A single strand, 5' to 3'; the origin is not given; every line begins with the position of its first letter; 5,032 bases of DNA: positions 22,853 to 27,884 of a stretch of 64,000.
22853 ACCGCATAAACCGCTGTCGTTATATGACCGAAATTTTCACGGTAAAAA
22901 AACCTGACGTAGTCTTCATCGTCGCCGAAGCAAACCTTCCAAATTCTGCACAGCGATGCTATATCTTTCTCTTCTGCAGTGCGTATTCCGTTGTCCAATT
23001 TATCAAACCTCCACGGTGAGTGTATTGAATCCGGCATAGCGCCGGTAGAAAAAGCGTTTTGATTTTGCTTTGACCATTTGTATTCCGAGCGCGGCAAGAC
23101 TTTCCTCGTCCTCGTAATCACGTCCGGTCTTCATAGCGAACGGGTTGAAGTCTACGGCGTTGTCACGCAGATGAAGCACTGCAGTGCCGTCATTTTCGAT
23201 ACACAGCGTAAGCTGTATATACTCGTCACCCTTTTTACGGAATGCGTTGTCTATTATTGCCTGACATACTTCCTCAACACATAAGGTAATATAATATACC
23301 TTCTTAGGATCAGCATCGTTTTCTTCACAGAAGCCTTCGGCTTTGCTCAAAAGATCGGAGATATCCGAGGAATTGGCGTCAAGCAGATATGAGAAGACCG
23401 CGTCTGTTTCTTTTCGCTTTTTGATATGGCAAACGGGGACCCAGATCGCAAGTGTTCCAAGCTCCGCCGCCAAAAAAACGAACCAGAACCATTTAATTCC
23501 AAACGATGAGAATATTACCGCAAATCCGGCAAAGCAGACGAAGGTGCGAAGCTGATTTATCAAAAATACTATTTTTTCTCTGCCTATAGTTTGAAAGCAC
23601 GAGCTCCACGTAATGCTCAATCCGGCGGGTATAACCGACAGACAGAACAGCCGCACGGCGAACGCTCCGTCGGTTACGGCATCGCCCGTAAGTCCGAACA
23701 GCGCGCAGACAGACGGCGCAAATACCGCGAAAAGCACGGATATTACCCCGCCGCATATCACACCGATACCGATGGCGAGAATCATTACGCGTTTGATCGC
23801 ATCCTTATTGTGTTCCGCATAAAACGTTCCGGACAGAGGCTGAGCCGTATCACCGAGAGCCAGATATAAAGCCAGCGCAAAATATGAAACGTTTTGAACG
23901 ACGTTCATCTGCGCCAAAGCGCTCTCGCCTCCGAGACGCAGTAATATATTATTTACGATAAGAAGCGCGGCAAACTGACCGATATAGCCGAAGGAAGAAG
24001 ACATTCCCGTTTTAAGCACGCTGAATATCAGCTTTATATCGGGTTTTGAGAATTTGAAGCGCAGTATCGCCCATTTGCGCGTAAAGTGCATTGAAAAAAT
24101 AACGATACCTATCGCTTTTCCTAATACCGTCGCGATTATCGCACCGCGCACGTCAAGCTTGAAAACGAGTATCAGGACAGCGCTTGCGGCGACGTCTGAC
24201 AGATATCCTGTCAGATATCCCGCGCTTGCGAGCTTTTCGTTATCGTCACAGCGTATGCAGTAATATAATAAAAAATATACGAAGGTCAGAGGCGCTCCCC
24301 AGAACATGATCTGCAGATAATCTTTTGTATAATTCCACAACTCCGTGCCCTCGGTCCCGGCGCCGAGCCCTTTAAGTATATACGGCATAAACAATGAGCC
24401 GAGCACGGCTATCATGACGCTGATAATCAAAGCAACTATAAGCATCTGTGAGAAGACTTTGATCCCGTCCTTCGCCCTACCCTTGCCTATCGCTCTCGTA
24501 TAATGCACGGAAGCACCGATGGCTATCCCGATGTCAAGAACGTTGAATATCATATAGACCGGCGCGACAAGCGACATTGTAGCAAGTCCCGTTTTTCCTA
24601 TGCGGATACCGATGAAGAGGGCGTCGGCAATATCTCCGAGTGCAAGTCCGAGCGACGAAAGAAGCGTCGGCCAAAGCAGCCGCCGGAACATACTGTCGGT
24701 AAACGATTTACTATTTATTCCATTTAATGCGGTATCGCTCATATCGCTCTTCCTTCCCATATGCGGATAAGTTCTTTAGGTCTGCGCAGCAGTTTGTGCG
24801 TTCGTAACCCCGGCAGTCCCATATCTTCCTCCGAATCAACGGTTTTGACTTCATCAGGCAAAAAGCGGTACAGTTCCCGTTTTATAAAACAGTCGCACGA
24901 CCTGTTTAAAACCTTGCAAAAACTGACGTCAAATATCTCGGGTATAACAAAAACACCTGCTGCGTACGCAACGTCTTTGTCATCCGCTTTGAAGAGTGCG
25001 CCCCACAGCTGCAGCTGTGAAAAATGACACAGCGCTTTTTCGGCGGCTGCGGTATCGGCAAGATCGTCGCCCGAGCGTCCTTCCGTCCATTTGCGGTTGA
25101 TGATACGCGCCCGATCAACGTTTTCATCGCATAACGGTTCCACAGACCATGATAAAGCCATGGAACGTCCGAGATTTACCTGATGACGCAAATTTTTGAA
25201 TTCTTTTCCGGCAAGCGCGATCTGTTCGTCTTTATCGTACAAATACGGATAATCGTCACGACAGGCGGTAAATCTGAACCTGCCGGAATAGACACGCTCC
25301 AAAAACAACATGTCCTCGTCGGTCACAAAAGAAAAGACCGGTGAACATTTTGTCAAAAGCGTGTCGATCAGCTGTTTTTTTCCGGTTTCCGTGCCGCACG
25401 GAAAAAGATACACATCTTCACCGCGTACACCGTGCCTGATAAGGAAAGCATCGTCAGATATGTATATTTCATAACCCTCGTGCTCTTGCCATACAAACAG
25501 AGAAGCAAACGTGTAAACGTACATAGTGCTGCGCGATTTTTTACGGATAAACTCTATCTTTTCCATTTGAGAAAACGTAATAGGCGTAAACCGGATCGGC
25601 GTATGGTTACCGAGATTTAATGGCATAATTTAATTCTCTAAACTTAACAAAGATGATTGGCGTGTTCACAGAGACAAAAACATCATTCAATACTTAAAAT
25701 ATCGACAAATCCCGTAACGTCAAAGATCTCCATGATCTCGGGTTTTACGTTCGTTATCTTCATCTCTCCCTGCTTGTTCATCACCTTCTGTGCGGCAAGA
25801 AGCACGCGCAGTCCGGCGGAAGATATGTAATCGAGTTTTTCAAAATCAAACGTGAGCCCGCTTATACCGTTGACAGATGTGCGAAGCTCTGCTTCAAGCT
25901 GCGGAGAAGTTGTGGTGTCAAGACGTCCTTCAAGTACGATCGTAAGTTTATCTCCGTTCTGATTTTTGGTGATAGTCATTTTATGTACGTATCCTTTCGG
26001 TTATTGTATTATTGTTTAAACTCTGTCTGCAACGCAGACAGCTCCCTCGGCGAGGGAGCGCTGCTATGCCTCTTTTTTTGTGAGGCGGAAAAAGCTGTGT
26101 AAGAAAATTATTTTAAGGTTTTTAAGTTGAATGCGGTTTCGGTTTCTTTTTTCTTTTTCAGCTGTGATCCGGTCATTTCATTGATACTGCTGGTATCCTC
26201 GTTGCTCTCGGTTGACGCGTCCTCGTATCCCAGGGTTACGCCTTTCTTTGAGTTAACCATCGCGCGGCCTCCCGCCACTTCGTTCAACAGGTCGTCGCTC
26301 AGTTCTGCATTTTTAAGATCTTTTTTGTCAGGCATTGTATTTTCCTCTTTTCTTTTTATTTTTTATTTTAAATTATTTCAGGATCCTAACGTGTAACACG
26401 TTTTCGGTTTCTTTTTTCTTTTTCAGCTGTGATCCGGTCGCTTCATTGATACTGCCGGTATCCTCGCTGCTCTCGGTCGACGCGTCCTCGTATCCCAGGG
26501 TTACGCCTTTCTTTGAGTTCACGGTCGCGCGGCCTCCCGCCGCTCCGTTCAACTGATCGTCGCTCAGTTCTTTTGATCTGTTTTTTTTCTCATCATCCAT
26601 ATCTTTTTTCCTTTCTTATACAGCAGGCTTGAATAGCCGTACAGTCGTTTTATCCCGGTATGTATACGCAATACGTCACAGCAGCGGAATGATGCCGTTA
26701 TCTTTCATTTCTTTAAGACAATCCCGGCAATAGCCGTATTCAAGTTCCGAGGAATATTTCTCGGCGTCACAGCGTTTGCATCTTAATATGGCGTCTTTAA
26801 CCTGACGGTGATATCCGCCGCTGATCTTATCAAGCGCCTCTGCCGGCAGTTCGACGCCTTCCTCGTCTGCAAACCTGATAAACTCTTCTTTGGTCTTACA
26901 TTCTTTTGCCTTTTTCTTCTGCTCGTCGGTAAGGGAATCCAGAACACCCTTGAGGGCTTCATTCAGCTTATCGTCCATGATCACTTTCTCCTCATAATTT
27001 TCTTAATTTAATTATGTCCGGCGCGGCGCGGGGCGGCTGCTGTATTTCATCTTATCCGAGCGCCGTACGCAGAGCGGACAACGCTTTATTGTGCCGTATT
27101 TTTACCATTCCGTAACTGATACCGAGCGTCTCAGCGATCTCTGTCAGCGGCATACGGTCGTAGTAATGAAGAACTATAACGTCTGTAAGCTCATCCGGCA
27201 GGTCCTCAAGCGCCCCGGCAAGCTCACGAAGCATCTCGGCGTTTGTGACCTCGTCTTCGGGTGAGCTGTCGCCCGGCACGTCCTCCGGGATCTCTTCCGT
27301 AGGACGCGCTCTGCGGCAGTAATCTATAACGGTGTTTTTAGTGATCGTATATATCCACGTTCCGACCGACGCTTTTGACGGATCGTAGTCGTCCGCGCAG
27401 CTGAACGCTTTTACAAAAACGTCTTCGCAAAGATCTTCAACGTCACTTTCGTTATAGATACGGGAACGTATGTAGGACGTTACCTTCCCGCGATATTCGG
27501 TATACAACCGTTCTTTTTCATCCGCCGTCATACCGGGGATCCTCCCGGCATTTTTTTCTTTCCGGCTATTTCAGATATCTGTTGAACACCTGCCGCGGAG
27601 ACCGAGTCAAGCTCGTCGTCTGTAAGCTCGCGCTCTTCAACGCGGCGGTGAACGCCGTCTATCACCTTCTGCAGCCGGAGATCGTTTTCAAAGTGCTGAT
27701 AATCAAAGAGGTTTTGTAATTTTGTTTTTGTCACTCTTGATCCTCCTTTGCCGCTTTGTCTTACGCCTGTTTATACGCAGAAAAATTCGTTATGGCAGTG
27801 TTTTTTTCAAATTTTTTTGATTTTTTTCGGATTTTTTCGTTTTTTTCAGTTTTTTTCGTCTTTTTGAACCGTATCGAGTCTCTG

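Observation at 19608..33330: RiPP/bacteriocin-like island with no canonical modifying enzyme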

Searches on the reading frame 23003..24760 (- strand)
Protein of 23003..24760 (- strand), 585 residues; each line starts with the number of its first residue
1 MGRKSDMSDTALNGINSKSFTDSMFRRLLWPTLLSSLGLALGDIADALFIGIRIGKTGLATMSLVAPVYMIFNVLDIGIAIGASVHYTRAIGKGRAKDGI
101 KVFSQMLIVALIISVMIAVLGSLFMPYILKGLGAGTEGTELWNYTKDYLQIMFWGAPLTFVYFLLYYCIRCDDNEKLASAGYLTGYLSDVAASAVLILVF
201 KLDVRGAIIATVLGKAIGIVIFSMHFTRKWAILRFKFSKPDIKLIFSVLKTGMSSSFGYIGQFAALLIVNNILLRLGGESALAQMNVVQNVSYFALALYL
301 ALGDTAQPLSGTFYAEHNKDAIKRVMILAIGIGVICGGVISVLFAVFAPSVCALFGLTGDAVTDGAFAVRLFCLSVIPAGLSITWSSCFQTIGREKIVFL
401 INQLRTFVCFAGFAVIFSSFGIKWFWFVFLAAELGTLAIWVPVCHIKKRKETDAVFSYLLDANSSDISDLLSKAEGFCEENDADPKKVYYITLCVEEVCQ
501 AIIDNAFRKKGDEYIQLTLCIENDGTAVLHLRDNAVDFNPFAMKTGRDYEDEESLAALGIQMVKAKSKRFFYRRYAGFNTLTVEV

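Call 5: search_protein_families(library=pfam, proteins=[window:23003-24760:-], max_evalue=0.1)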
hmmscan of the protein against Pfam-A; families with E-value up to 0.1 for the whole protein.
window:23003-24760:- (585 aa): 2 families
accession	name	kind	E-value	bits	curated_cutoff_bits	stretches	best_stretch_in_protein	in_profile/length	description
PF01554.23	MatE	-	5.2e-27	94.9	24.9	2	31-178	1-144/161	MatE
PF13581.12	HATPase_c_2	-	2.9e-06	27.8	27.4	1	466-582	7-124/127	Histidine kinase-like ATPase domain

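Call 7: search_protein_families(library=ncbifam, proteins=[window:23003-24760:-], max_evalue=0.1)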
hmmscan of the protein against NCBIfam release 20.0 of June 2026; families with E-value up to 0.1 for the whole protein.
window:23003-24760:- (585 aa): 9 families
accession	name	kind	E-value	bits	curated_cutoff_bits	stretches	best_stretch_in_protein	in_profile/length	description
TIGR00797.1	matE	subfamily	1.8e-32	112.7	147.4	1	31-426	1-396/396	MATE family efflux transporter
NF007130.1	PRK09575.1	equivalog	9.2e-28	97.7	445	1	24-439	7-422/435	MATE family efflux transporter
NF000217.1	MATE_multi_FepA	equivalog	2.2e-24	86.3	900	1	23-434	15-425/443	multidrug efflux MATE transporter FepA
NF041801.1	MATE_SolL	equivalog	9.4e-17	60.9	780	1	7-435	5-437/458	solanimycin export family MATE transporter SolL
NF000131.1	MATE_multi_MepA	equivalog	1.4e-14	54.2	850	1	31-453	24-444/451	multidrug efflux MATE transporter MepA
NF052396.1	MATE_WgkD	equivalog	5.2e-10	38.9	510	1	49-410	28-387/428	tryglysin-associated MATE efflux transporter WgkD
NF041358.1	GntT_guanitoxin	equivalog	1.2e-05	24.6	525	1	25-414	15-403/438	guanitoxin biosynthesis MATE family efflux transporter GntT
NF003576.0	PRK05248.1-3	equivalog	0.014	15.5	180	1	479-561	30-104/120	hypothetical protein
NF003574.0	PRK05248.1-1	equivalog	0.035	14.3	197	1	506-561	55-104/120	protein YacL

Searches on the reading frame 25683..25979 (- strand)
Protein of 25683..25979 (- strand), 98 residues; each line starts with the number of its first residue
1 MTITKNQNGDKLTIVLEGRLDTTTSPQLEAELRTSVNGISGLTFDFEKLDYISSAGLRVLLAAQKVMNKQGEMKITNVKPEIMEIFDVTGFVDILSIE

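Call 4: search_protein_families(library=pfam, proteins=[window:25683-25979:-], max_evalue=0.1)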
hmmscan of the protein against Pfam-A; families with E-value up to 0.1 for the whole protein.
window:25683-25979:- (98 aa): 3 families
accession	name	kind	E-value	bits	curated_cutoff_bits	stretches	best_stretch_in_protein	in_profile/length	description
PF01740.26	STAS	-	1.7e-14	53.9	22.6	1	4-96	3-98/106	STAS domain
PF13466.11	STAS_2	-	1.6e-11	44.6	29.2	1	14-91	1-79/80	STAS domain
PF06249.18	EutQ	-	0.018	15.3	21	0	25-76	74-125/152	Ethanolamine utilisation protein EutQ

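Call 6: search_protein_families(library=ncbifam, proteins=[window:25683-25979:-], max_evalue=1)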
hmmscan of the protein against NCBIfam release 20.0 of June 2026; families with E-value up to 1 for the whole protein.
window:25683-25979:- (98 aa): 5 families
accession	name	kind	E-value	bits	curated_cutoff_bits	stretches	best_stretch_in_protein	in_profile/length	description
TIGR00377.1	ant_ant_sig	superfamily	1.5e-18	66.7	53.45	1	1-97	3-102/108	anti-sigma factor antagonist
TIGR02886.1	spore_II_AA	equivalog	2.9e-13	49.7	114.75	1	6-97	4-98/106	anti-sigma F factor antagonist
NF033618.0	mlaB_1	equivalog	0.00089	19.6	90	1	11-78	9-75/94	lipid asymmetry maintenance protein MlaB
TIGR03343.1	biphenyl_bphD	equivalog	0.071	12.3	462.15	1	35-98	39-101/282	2-hydroxy-6-oxo-6-phenylhexa-2,4-dienoate hydrolase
NF033947.0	PEP-cistern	hypoth_equivalog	0.088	12.5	60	1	1-47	2-48/195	cistern family PEP-CTERM protein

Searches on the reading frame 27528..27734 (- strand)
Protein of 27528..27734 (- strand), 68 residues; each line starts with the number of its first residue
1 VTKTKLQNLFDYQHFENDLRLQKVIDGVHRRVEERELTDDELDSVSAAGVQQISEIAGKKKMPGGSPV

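Call 4: search_protein_families(library=pfam, proteins=[window:27528-27734:-], max_evalue=0.1)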
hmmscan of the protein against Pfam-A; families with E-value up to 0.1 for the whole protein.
window:27528-27734:- (68 aa): 1 family
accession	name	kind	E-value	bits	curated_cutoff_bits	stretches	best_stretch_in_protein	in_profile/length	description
PF06648.16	AcMNPV_Ac75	-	0.059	13.8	24.4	1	22-56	84-118/122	Autographa californica nuclear polyhedrosis virus (AcMNPV), Ac75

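Call 6: search_protein_families(library=ncbifam, proteins=[window:27528-27734:-], max_evalue=1)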
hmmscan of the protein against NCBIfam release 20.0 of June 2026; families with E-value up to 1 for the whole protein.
window:27528-27734:- (68 aa): 0 families

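Call 62: search_protein_representatives(protein=window:27528-27734:-)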
Query: 68 residues. Proteins with E-value up to 0.001 (for the whole library): 121; up to 1e-10: 2; up to 1e-30: 0. The best 121 are listed.
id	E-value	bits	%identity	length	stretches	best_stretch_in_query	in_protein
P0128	1.1e-14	69.9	65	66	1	1-60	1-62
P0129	3.0e-13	65.4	55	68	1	1-67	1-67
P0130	5.1e-10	55.2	54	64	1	1-63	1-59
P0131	1.8e-09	53.5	56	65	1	1-54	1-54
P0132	4.3e-09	52.3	56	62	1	1-52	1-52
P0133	5.4e-08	48.9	56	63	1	4-63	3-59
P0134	1.1e-07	48.0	48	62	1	3-56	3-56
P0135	1.6e-07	47.4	50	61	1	1-60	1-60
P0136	2.5e-07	46.8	60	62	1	4-50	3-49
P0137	4.5e-07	46.0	51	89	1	4-63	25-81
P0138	4.6e-07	46.0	51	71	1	4-56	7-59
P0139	5.3e-07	45.8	55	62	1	4-50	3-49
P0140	6.9e-07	45.4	53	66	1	2-52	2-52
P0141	9.3e-07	45.0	50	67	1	4-55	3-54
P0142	1.2e-06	44.6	55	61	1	4-50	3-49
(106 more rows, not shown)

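Call 64: search_protein_families(library=pfam, alignment_id=A4, max_evalue=0.01)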
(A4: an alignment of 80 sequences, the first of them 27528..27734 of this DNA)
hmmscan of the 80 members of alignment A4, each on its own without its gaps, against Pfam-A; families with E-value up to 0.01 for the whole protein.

A. member 1, window:27528-27734:- (68 aa): 0 families

B. families by the number of members that match (of 80 scanned): 2 families
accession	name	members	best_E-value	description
PF16959.10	Collectrin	1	0.005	Renal amino acid transporter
PF01028.25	Topoisom_I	1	0.0099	Eukaryotic DNA topoisomerase I, catalytic core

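Call 65: search_protein_families(library=ncbifam, alignment_id=A4, max_evalue=0.01)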
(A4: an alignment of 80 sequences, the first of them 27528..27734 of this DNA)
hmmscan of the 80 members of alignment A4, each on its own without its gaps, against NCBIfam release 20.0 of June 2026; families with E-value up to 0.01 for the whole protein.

A. member 1, window:27528-27734:- (68 aa): 0 families

B. families by the number of members that match (of 80 scanned): 6 families
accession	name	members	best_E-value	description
NF040636.1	AcpM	1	0.0019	meromycolate extension acyl carrier protein AcpM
NF011257.0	PRK14663.1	1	0.002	holo-[acyl-carrier-protein] synthase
NF002147.0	PRK00982.1-1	1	0.0023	acyl carrier protein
NF002148.0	PRK00982.1-2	1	0.0055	acyl carrier protein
NF002492.0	PRK01810.1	1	0.0084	DNA polymerase IV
NF008141.0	PRK10892.1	1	0.0092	arabinose-5-phosphate isomerase KdsD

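Call 77: predict_structure(alignment_id=A4)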
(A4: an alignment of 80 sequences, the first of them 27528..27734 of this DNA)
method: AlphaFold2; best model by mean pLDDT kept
length: 68 residues; sequences in the alignment: 80
mean_pLDDT: 70.9   pTM: 0.29
mean pLDDT of the five models: 70.9, 69.6, 69.0, 66.4, 64.3
residues with pLDDT >= 90: 0; 70-90: 39; 50-70: 28; < 50: 1
segments of 3 or more residues with pLDDT < 50: none
pLDDT, mean of each block of 10 residues (from residue 1): 83 78 80 71 67 57 57
secondary structure, 60 per line:
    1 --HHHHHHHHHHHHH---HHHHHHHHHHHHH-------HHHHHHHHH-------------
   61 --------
elements in order: H3-15 H19-31 H39-47
